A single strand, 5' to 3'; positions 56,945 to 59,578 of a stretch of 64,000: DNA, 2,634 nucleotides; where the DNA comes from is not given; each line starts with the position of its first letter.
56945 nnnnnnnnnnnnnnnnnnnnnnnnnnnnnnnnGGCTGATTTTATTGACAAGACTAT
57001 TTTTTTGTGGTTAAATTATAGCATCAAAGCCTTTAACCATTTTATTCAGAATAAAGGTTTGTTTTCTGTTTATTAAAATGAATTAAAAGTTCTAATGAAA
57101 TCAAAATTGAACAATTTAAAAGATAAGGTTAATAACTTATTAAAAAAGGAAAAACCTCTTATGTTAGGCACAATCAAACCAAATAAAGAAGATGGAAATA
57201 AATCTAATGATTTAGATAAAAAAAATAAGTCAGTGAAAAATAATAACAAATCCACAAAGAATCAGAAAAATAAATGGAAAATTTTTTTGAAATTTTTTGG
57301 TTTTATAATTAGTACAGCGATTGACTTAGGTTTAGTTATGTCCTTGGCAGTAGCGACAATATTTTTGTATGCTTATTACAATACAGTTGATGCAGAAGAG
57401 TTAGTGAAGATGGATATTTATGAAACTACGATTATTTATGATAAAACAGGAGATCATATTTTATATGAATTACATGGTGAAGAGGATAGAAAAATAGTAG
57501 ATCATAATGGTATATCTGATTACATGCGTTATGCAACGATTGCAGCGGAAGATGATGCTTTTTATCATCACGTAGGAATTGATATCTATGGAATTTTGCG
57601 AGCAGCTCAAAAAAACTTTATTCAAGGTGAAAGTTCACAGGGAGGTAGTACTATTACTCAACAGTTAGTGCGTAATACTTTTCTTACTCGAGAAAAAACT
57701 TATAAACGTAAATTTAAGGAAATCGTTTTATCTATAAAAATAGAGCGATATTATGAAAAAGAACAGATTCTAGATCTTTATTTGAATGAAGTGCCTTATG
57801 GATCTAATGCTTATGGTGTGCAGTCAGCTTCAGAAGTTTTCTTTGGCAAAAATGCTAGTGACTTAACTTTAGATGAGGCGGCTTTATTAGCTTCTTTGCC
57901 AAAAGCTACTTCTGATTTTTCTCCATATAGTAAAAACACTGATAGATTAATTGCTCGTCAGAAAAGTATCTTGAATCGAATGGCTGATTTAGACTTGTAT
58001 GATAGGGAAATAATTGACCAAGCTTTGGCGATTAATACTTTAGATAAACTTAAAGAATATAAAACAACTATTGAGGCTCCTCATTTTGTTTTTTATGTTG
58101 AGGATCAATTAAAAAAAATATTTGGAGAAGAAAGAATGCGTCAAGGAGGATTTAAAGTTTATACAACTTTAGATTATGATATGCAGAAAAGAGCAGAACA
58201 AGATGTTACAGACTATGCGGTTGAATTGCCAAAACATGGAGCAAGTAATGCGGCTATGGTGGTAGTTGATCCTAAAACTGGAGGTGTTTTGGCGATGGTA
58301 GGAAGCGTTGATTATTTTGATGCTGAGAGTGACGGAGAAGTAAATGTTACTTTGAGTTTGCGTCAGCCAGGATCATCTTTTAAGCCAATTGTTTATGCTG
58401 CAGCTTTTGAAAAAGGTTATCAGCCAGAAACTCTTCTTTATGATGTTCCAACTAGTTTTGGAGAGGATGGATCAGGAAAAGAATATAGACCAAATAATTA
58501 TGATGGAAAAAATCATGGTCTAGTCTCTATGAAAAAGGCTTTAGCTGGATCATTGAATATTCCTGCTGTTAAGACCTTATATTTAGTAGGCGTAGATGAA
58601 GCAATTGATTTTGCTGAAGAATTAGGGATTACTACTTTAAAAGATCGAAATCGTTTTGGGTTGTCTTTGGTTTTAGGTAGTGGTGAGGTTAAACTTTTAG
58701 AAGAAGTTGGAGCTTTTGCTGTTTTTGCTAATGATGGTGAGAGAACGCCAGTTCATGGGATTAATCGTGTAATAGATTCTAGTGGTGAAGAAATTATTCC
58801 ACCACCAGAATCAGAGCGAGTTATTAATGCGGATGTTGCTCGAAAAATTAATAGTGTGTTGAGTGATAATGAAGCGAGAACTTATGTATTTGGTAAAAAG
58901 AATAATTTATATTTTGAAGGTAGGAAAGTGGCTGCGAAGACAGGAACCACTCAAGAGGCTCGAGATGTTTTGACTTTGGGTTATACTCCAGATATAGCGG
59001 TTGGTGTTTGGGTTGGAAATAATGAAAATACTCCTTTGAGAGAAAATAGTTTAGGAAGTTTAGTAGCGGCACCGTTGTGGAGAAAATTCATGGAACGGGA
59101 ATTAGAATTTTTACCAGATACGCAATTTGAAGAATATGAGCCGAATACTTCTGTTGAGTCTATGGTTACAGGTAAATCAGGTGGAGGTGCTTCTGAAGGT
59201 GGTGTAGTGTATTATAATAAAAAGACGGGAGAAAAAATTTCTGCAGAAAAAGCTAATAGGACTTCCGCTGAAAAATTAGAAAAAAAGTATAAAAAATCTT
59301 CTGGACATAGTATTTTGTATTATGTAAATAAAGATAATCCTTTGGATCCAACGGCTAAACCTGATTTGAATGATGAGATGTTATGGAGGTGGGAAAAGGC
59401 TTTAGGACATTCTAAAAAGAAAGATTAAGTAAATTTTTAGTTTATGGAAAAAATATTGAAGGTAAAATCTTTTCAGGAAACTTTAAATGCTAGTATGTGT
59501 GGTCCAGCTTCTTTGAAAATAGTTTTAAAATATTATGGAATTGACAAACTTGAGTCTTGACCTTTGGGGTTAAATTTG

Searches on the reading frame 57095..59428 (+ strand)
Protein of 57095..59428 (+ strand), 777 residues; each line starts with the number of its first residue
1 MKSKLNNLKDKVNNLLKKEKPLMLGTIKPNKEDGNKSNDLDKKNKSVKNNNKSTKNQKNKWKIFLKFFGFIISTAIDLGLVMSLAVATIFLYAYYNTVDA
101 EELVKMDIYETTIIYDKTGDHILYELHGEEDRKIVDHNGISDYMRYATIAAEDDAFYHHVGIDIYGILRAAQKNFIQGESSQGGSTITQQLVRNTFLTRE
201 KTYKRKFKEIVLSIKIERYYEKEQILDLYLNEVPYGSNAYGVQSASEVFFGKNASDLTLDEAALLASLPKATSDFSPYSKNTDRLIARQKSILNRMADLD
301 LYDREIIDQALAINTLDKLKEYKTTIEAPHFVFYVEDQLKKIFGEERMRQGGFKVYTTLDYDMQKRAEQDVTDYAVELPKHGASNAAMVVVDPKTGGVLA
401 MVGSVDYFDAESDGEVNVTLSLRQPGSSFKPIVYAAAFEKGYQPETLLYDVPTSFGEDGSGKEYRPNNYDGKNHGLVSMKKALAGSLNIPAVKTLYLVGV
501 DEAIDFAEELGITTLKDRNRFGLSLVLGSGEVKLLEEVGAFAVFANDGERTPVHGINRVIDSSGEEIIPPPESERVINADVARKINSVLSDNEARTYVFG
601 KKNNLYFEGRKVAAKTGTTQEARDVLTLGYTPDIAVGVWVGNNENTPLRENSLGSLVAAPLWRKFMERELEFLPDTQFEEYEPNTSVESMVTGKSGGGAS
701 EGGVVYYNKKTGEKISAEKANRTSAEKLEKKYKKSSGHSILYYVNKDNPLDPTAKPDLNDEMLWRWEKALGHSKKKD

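Call 16: find_encoding_contigs(protein=window:57095-59428:+, flank=10000, max_places=3)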
Protein window:57095-59428:+ (777 aa): no gene with exactly this product is on record in the collection.
